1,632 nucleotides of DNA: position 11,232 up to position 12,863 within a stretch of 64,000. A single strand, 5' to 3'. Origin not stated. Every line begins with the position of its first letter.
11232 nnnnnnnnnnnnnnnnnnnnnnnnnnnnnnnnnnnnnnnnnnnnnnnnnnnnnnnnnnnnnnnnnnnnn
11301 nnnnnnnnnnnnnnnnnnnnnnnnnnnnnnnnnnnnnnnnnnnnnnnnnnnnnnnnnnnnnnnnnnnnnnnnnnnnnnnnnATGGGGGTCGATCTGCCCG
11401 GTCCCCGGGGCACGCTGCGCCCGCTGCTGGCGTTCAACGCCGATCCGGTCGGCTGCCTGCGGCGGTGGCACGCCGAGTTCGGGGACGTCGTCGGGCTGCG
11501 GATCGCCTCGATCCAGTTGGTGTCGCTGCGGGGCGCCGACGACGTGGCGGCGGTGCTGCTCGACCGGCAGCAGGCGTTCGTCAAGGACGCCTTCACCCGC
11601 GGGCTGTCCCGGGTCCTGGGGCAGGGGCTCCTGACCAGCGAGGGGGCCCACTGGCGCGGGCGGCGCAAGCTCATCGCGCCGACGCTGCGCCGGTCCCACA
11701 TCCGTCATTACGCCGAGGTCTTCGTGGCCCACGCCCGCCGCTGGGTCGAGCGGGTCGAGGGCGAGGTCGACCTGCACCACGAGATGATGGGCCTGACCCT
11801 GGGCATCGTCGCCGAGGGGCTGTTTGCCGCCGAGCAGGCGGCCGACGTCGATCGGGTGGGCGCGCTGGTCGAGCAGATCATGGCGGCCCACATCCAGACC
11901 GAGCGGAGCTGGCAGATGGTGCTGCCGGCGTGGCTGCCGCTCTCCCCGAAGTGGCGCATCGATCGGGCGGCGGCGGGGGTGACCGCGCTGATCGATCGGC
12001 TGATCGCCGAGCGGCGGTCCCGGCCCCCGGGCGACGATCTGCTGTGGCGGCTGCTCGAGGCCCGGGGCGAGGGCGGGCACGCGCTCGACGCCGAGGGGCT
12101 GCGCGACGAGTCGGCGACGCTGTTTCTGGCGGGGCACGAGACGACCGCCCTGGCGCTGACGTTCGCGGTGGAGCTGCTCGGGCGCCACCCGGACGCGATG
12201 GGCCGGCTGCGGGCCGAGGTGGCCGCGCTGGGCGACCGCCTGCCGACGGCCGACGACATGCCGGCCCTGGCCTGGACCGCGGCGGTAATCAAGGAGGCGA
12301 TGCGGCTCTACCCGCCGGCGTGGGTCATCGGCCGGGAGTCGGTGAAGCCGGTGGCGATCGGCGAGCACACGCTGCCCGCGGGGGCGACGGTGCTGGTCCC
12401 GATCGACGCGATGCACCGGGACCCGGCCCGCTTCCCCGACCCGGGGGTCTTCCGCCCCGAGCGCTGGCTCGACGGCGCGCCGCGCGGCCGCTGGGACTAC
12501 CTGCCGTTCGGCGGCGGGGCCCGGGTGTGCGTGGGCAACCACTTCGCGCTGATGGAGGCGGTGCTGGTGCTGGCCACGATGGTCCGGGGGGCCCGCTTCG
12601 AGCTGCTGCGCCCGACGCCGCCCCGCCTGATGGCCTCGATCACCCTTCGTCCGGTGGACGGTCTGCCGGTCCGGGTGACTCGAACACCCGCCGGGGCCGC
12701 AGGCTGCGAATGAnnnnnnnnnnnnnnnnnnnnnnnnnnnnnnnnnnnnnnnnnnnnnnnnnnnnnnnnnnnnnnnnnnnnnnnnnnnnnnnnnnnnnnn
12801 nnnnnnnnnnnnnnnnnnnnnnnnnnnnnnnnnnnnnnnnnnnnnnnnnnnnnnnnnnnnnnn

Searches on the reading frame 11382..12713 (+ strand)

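Call 18: search_protein_families(library=pfam, proteins=[window:11382-12713:+], max_evalue=0.01)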
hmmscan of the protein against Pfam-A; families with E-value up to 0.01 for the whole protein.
window:11382-12713:+ (443 aa): 1 family
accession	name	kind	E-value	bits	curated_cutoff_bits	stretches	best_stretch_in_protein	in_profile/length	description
PF00067.27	p450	-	5.2e-68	230.3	22.8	1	26-412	26-440/462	Cytochrome P450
